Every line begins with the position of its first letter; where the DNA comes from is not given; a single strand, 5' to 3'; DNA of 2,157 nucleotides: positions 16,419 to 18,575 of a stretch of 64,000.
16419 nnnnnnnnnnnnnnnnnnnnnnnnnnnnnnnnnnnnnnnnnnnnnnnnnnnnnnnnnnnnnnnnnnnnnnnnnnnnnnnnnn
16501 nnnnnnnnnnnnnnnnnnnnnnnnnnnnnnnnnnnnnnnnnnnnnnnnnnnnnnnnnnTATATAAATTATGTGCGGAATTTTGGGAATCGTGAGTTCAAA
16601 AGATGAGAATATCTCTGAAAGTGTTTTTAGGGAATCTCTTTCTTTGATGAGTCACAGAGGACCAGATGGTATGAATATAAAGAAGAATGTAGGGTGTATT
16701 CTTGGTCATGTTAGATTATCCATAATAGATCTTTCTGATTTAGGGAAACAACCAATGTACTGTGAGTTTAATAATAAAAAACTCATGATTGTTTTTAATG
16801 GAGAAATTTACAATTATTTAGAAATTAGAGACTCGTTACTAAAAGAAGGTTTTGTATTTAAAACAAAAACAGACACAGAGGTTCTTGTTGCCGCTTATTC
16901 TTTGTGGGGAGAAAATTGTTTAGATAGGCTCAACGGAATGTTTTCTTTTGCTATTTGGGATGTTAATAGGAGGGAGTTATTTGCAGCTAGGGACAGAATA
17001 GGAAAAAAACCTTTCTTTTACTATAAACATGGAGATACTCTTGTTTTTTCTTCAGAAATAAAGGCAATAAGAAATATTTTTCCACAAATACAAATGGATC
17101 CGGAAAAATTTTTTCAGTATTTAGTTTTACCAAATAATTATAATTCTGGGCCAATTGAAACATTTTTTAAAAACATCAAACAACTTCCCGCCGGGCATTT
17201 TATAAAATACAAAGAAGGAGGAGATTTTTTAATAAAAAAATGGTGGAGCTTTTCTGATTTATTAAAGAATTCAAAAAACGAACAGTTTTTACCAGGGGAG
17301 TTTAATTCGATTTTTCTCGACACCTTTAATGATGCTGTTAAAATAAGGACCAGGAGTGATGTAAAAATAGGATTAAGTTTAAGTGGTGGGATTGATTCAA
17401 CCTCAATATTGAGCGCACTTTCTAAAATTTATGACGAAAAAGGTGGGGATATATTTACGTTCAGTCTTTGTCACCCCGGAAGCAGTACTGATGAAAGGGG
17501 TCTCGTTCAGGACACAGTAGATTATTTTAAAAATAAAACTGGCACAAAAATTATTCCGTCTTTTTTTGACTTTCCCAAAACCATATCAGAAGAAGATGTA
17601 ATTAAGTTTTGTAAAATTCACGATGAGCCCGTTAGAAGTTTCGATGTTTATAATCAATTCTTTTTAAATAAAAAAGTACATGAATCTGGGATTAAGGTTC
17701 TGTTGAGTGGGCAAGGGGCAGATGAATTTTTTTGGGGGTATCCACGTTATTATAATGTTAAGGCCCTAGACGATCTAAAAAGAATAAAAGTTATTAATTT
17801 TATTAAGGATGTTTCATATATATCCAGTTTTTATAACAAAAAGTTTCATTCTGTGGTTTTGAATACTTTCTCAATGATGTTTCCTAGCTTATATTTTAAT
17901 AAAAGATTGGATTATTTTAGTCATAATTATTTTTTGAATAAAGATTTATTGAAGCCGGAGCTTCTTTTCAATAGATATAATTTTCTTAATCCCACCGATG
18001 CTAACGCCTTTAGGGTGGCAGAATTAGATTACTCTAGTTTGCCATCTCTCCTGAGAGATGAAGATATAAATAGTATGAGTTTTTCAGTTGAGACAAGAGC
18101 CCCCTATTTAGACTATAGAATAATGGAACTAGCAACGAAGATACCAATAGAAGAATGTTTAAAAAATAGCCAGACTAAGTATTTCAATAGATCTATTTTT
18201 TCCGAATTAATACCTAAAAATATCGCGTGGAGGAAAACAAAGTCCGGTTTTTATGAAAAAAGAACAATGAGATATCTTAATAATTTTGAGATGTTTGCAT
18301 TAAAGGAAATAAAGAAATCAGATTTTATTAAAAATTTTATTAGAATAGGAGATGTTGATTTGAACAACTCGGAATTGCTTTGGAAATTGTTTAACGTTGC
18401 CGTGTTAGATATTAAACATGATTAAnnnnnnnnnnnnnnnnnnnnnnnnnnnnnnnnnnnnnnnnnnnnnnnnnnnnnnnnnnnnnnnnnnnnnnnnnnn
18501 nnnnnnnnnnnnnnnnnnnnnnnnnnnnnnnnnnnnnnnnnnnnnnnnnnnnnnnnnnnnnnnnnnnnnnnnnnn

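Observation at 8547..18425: Two diverged AsnB-type amidotransferases inside the glycan island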

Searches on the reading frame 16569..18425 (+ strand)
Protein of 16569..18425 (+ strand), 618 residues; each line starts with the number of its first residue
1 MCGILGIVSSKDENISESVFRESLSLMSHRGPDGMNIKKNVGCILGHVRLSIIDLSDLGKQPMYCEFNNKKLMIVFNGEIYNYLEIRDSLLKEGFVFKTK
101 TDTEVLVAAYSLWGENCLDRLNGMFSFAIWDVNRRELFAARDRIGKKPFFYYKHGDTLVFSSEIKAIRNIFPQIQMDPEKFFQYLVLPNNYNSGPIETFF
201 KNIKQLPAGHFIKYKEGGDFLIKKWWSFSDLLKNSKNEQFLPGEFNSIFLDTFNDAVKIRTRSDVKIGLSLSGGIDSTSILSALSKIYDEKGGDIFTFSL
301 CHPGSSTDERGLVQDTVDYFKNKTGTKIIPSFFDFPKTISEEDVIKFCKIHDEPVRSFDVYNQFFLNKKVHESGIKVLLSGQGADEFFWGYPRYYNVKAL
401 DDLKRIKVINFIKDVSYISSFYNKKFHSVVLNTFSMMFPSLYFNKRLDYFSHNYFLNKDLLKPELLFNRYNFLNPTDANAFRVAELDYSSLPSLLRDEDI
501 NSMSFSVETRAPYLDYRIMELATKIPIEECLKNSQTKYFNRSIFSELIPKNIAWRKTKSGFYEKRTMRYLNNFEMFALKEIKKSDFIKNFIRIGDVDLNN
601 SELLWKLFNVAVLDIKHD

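Call 3: search_protein_families(library=pfam, proteins=[window:16569-18425:+])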
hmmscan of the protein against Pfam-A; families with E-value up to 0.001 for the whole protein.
window:16569-18425:+ (618 aa): 4 families
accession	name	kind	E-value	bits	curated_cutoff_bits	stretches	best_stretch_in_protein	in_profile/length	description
PF00733.27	Asn_synthase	-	4e-47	162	21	1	251-569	4-296/354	Asparagine synthase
PF13537.11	GATase_7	-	3.2e-44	150.3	25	1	47-168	1-122/123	Glutamine amidotransferase domain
PF13522.11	GATase_6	-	8.4e-42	142.7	27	1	36-163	5-130/130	Glutamine amidotransferase domain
PF12481.13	DUF3700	-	0.00024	21.1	27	1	115-168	123-177/228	Aluminium induced protein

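Call 5: search_protein_families(library=ncbifam, proteins=[window:16569-18425:+])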
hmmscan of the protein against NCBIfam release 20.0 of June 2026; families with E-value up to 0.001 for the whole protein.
window:16569-18425:+ (618 aa): 9 families
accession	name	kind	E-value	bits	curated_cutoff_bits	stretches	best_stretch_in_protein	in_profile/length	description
TIGR01536.1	asn_synth_AEB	equivalog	1.7e-111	373.8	267.1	1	2-561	1-517/517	asparagine synthase (glutamine-hydrolyzing)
TIGR03108.1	eps_aminotran_1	hypoth_equivalog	6.7e-83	279.4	816.9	2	1-401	1-384/628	XrtA/PEP-CTERM system amidotransferase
TIGR03104.1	trio_amidotrans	equivalog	2.2e-81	273.9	570.1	2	1-399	1-388/589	N-acetylglutaminylglutamine amidotransferase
NF033535.1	lass_lactam_cya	exception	8e-75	252.7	525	2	1-431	1-415/668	lasso peptide isopeptide bond-forming cyclase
NF006949.0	PRK09431.1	equivalog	1.9e-74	251.1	499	3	1-175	1-173/554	asparagine synthase B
NF033561.1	macrolact_Ik_Al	subfamily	1.3e-15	57.1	300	1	140-298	96-244/561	albusnodin/ikarugamycin family macrolactam cyclase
TIGR01134.1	purF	equivalog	2.4e-13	50.2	350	1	43-170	66-201/432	amidophosphoribosyltransferase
NF001484.0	PRK00331.1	subfamily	2.9e-09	35.9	381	1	69-131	92-164/601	isomerizing glutamine--fructose-6-phosphate transaminase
TIGR01135.1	glmS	equivalog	4.3e-08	32.1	418.05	1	69-143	91-176/607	glutamine--fructose-6-phosphate transaminase (isomerizing)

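Call 14: search_solved_structures(query=window:16569-18425:+, max_evalue=1e-10)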
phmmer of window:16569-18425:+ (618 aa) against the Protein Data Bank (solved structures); distinct sequences matched with E-value up to 1e-10: 5.
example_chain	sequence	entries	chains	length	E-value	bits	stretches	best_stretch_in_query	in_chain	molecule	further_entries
7ylz_A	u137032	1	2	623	8.3e-45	156.7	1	1-393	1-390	hydroxyamidotransferase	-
1ct9_A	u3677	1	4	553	7.4e-39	137.1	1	22-167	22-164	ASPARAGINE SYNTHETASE B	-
6gq3_A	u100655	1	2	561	4.3e-25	91.6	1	1-397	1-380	Asparagine synthetase [glutamine-hydrolyzing]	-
8sue_A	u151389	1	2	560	1.6e-24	89.7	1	21-397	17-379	Asparagine synthetase [glutamine-hydrolyzing]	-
9b6c_A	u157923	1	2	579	9.9e-24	87.1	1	21-397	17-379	Asparagine synthetase [glutamine-hydrolyzing]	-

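Call 15: find_homologous_proteins(query=window:16569-18425:+, max_evalue=1e-20)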
Query window:16569-18425:+ (618 aa): 7997 proteins with E <= 1e-20 among 8000 candidates; the best 120 are listed.
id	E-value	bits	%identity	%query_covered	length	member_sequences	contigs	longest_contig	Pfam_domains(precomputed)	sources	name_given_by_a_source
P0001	0.0e+0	1408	100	100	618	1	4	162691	PF00733.28,PF13522.12,PF13537.12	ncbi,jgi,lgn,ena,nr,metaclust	ncbi:MAG: Asparagine synthetase [Parcubacteria group bacterium GW2011_GWF2_38_76]|nr:MAG: Asparagine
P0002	3.6e-170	586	47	100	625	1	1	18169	PF12481.14,PF00733.28,PF13522.12,PF13537.12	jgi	jgi:asparagine synthase (glutamine-hydrolysing)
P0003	2.1e-159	550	44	100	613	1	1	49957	PF12481.14,PF00733.28,PF13522.12,PF13537.12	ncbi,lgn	-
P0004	5.0e-137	476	40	100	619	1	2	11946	PF12481.14,PF00733.28,PF13522.12,PF13537.12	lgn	-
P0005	4.5e-112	394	39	99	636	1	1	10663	PF00733.28,PF13522.12,PF13537.12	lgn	-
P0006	2.0e-111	392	37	99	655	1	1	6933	PF00733.28,PF13522.12,PF13537.12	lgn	-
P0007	9.7e-99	350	36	99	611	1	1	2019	PF00733.28,PF13522.12,PF13537.12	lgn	-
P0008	1.5e-97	346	36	99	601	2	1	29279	PF00733.28,PF13522.12,PF13537.12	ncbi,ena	-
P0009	1.2e-95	340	36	91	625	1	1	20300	PF00733.28,PF13522.12,PF13537.12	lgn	-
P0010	5.4e-95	337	37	96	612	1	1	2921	PF00733.28,PF13522.12,PF13537.12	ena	-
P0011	8.8e-95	337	37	98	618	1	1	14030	PF00733.28,PF13522.12,PF13537.12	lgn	-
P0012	2.1e-93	332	38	91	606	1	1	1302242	PF12481.14,PF00733.28,PF13522.12,PF13537.12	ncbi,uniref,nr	ncbi:asparagine synthase (glutamine-hydrolyzing) [Echinicola sp. CAU 1574]|uniref:asparagine synthas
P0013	5.0e-93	331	36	95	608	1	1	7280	PF00733.28,PF13522.12,PF13537.12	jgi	jgi:asparagine synthase (glutamine-hydrolysing)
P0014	7.8e-93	330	39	91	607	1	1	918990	PF12481.14,PF00733.28,PF13522.12,PF13537.12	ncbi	-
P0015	8.7e-93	330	35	96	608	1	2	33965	PF00733.28,PF13522.12,PF13537.12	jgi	-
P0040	1.9e-89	319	34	99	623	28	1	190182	PF00733.28,PF13522.12,PF13537.12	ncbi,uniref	ncbi:asparagine synthase (glutamine-hydrolyzing) [Wolinella succinogenes]|uniref:asparagine synthase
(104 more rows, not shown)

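Call 18: find_encoding_contigs(protein=P0003, flank=10000, max_places=2)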
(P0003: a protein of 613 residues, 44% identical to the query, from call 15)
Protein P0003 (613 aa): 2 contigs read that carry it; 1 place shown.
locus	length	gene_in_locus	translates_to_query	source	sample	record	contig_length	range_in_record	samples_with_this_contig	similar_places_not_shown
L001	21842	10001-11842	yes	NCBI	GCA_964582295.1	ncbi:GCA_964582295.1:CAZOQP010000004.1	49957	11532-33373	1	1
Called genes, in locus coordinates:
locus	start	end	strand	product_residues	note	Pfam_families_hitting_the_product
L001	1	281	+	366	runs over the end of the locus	PF13439:Glyco_transf_4 (weak), PF20706:GT4-conflict (weak), PF00534:Glycos_transf_1, PF13692:Glyco_trans_1_4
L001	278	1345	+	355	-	PF00534:Glycos_transf_1, PF13692:Glyco_trans_1_4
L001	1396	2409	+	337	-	PF00534:Glycos_transf_1, PF13692:Glyco_trans_1_4, PF13524:Glyco_trans_1_2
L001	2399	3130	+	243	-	PF05050:Methyltransf_21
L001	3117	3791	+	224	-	PF13489:Methyltransf_23, PF08003:Methyltransf_9 (weak), PF13847:Methyltransf_31 (weak), PF08241:Methyltransf_11 (weak), PF08242:Methyltransf_12 (faint), PF13649:Methyltransf_25 (faint)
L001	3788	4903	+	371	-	PF13439:Glyco_transf_4 (faint), PF00534:Glycos_transf_1, PF13692:Glyco_trans_1_4, PF13524:Glyco_trans_1_2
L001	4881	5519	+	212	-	PF05148:Methyltransf_8 (weak), PF13489:Methyltransf_23, PF08241:Methyltransf_11, PF13649:Methyltransf_25, PF08242:Methyltransf_12 (weak), PF13847:Methyltransf_31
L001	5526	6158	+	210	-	PF13489:Methyltransf_23, PF13847:Methyltransf_31 (faint), PF08241:Methyltransf_11, PF13649:Methyltransf_25 (faint)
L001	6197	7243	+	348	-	PF00106:adh_short (weak), PF01073:3Beta_HSD, PF01370:Epimerase, PF02719:Polysacc_synt_2, PF04321:RmlD_sub_bind, PF16363:GDP_Man_Dehyd, PF07993:NAD_binding_4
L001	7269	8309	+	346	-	PF13439:Glyco_transf_4, PF13579:Glyco_trans_4_4, PF20706:GT4-conflict, PF00534:Glycos_transf_1, PF13692:Glyco_trans_1_4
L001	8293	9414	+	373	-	PF04230:PS_pyruv_trans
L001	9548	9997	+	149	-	PF07021:MetW (weak)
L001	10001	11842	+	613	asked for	PF13522:GATase_6, PF13537:GATase_7, PF12481:DUF3700 (faint), PF00733:Asn_synthase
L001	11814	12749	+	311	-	PF07021:MetW (weak), PF13489:Methyltransf_23, PF13847:Methyltransf_31, PF08241:Methyltransf_11, PF08242:Methyltransf_12, PF13649:Methyltransf_25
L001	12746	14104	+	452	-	PF04464:Glyphos_transf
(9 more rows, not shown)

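Call 19: find_encoding_contigs(protein=P0002, flank=10000, max_places=2)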
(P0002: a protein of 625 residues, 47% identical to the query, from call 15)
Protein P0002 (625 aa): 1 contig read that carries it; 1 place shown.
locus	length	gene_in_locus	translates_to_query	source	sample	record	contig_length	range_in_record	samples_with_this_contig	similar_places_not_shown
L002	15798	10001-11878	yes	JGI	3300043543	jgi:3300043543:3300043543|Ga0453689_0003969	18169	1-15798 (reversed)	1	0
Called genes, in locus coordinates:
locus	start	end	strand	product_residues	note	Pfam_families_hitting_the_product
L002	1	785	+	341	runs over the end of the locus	PF13439:Glyco_transf_4, PF13579:Glyco_trans_4_4 (faint), PF13692:Glyco_trans_1_4 (faint), PF00534:Glycos_transf_1 (weak)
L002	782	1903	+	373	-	PF13439:Glyco_transf_4, PF13579:Glyco_trans_4_4, PF20706:GT4-conflict (weak), PF00534:Glycos_transf_1, PF13692:Glyco_trans_1_4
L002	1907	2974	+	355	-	PF00534:Glycos_transf_1, PF13692:Glyco_trans_1_4, PF13524:Glyco_trans_1_2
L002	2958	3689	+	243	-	PF01522:Polysacc_deac_1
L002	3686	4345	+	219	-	-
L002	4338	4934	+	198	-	PF08241:Methyltransf_11, PF13649:Methyltransf_25 (weak), PF13847:Methyltransf_31 (weak)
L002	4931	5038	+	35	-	-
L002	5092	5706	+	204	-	PF13489:Methyltransf_23, PF05148:Methyltransf_8 (faint), PF13847:Methyltransf_31 (faint), PF08242:Methyltransf_12 (weak), PF08241:Methyltransf_11, PF13649:Methyltransf_25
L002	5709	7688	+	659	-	PF13366:PDDEXK_3, PF00534:Glycos_transf_1, PF13692:Glyco_trans_1_4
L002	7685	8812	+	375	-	PF13477:Glyco_trans_4_2, PF13439:Glyco_transf_4, PF20706:GT4-conflict (weak), PF00534:Glycos_transf_1, PF13692:Glyco_trans_1_4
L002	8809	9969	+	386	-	PF04230:PS_pyruv_trans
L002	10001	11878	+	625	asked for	PF13522:GATase_6, PF13537:GATase_7, PF12481:DUF3700 (weak), PF00733:Asn_synthase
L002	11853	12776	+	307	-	PF13489:Methyltransf_23, PF13847:Methyltransf_31, PF08241:Methyltransf_11, PF08242:Methyltransf_12, PF13649:Methyltransf_25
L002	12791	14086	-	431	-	PF01943:Polysacc_synt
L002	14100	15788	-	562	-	PF12481:DUF3700 (faint), PF13522:GATase_6, PF13537:GATase_7, PF00733:Asn_synthase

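Call 44: find_encoding_contigs(protein=P0004, flank=6000, max_places=1)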
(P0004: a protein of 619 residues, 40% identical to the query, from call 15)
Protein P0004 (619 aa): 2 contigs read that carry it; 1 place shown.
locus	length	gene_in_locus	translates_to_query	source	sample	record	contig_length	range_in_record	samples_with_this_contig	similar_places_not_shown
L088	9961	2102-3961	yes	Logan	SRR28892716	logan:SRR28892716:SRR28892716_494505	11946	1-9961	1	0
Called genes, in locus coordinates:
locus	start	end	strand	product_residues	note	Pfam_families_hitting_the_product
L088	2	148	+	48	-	?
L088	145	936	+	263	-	PF19974:TCAD9 (weak)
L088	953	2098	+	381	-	PF04230:PS_pyruv_trans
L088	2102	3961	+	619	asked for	PF12481:DUF3700 (weak), PF13522:GATase_6, PF13537:GATase_7, PF00733:Asn_synthase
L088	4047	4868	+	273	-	PF13489:Methyltransf_23, PF13649:Methyltransf_25 (weak), PF13847:Methyltransf_31 (weak), PF08241:Methyltransf_11, PF08242:Methyltransf_12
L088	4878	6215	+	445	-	PF04464:Glyphos_transf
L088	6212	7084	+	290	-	PF01728:FtsJ (faint), PF13489:Methyltransf_23, PF05219:DREV (weak), PF08241:Methyltransf_11, PF08242:Methyltransf_12, PF13649:Methyltransf_25 (weak), PF13847:Methyltransf_31 (faint)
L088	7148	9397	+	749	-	PF03102:NeuB, PF08666:SAF (weak), PF01261:AP_endonuc_2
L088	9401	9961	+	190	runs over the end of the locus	-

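Call 45: find_encoding_contigs(protein=P0005, flank=6000, max_places=1)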
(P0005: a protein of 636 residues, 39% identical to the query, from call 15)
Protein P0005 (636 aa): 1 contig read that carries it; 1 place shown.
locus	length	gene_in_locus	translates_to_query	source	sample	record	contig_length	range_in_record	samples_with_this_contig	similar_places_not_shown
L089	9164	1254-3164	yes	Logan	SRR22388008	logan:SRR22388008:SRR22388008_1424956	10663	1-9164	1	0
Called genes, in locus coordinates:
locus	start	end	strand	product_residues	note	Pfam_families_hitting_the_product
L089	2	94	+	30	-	?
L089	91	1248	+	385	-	PF04230:PS_pyruv_trans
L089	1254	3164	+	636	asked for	PF13522:GATase_6, PF13537:GATase_7, PF00733:Asn_synthase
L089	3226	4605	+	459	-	PF04464:Glyphos_transf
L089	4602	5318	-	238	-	PF02348:CTP_transf_3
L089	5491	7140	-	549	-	PF02310:B12-binding, PF04055:Radical_SAM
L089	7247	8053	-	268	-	PF13186:SPASM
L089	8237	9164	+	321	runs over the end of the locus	PF03102:NeuB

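Call 46: find_encoding_contigs(protein=P0008, flank=6000, max_places=1)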
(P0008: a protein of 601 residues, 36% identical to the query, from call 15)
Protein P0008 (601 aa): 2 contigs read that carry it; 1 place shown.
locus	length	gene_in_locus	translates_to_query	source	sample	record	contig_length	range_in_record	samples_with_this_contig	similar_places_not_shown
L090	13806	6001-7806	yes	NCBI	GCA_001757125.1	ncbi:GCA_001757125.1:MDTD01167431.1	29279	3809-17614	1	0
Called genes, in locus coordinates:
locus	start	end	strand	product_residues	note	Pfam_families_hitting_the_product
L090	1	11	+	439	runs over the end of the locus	PF03446:NAD_binding_2 (weak), PF03721:UDPG_MGDP_dh_N, PF00984:UDPG_MGDP_dh, PF03720:UDPG_MGDP_dh_C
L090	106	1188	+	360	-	PF01408:GFO_IDH_MocA, PF02894:GFO_IDH_MocA_C, PF22725:GFO_IDH_MocA_C3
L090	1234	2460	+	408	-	PF00534:Glycos_transf_1, PF13692:Glyco_trans_1_4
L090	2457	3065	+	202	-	PF02397:Bac_transf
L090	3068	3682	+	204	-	PF17836:PglD_N, PF25087:GMPPB_C (weak), PF00132:Hexapep (faint)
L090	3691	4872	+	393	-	PF01041:DegT_DnrJ_EryC1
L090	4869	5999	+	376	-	-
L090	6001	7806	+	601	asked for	PF13522:GATase_6, PF13537:GATase_7, PF00733:Asn_synthase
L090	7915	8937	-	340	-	-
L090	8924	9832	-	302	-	PF01073:3Beta_HSD, PF01370:Epimerase, PF04321:RmlD_sub_bind, PF05368:NmrA (weak), PF07993:NAD_binding_4, PF13460:NAD_binding_10 (faint), PF16363:GDP_Man_Dehyd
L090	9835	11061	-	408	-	-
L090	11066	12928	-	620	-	PF13522:GATase_6, PF13537:GATase_7, PF00733:Asn_synthase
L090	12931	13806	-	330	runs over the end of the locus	PF01073:3Beta_HSD, PF01370:Epimerase, PF02719:Polysacc_synt_2, PF04321:RmlD_sub_bind, PF16363:GDP_Man_Dehyd, PF13460:NAD_binding_10, PF07993:NAD_binding_4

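Call 47: find_encoding_contigs(protein=P0040, flank=6000, max_places=1)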
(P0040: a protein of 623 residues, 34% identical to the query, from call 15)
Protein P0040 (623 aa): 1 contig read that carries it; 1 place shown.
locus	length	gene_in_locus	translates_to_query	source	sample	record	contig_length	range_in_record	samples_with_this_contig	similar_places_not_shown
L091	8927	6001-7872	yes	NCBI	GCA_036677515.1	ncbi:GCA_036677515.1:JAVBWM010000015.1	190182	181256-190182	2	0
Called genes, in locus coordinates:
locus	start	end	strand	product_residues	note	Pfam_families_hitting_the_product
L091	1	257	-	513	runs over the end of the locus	PF00669:Flagellin_N, PF07196:Flagellin_IN, PF00700:Flagellin_C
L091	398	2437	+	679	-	-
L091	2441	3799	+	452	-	-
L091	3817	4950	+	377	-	PF01209:Ubie_methyltran, PF13489:Methyltransf_23, PF08241:Methyltransf_11, PF08242:Methyltransf_12, PF13649:Methyltransf_25, PF13847:Methyltransf_31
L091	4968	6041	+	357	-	PF04055:Radical_SAM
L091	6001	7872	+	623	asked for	PF13522:GATase_6, PF13537:GATase_7, PF00733:Asn_synthase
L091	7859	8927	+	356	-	PF13439:Glyco_transf_4 (faint)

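Call 82: find_encoding_contigs(protein=P0006, flank=5000, max_places=1)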
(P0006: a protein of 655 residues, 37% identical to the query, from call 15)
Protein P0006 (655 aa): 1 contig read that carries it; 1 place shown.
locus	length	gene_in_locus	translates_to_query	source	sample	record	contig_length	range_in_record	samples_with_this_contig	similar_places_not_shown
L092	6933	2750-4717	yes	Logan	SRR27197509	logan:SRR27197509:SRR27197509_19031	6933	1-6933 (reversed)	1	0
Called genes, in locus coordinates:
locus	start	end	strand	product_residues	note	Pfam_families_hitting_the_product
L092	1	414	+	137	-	?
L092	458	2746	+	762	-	PF13439:Glyco_transf_4, PF13477:Glyco_trans_4_2, PF20706:GT4-conflict, PF00534:Glycos_transf_1, PF13692:Glyco_trans_1_4, PF04230:PS_pyruv_trans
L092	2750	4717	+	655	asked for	PF13522:GATase_6, PF13537:GATase_7, PF00733:Asn_synthase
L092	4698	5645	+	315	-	PF13489:Methyltransf_23, PF07021:MetW (weak), PF08241:Methyltransf_11, PF08242:Methyltransf_12, PF13649:Methyltransf_25, PF13847:Methyltransf_31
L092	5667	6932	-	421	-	?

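Call 83: find_encoding_contigs(protein=P0009, flank=6000, max_places=1)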
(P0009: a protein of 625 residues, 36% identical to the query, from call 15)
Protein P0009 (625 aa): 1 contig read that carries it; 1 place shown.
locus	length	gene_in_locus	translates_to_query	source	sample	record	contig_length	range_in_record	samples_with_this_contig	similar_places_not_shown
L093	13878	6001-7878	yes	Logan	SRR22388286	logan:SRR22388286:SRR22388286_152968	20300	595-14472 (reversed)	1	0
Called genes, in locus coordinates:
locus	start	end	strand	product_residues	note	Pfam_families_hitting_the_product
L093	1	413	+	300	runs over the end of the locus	PF00535:Glycos_transf_2, PF10111:Glyco_tranf_2_2, PF13641:Glyco_tranf_2_3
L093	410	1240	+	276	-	PF05401:NodS, PF13489:Methyltransf_23, PF13847:Methyltransf_31, PF08241:Methyltransf_11, PF08242:Methyltransf_12, PF13649:Methyltransf_25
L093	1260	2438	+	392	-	PF13579:Glyco_trans_4_4, PF13477:Glyco_trans_4_2 (weak), PF13439:Glyco_transf_4, PF20706:GT4-conflict, PF00534:Glycos_transf_1, PF13692:Glyco_trans_1_4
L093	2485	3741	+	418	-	PF13439:Glyco_transf_4 (faint), PF00534:Glycos_transf_1, PF13692:Glyco_trans_1_4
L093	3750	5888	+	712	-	PF02310:B12-binding, PF04055:Radical_SAM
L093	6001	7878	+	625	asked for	PF13522:GATase_6, PF13537:GATase_7, PF00733:Asn_synthase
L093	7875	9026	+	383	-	PF00534:Glycos_transf_1, PF13692:Glyco_trans_1_4, PF13524:Glyco_trans_1_2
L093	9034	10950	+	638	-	PF13522:GATase_6, PF13537:GATase_7, PF00733:Asn_synthase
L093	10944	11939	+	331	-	PF00953:Glycos_transf_4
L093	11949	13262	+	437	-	PF00890:FAD_binding_2 (weak), PF01266:DAO (weak), PF01593:Amino_oxidase, PF13450:NAD_binding_8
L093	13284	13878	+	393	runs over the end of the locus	PF13439:Glyco_transf_4, PF13579:Glyco_trans_4_4, PF13477:Glyco_trans_4_2 (weak), PF00534:Glycos_transf_1, PF13692:Glyco_trans_1_4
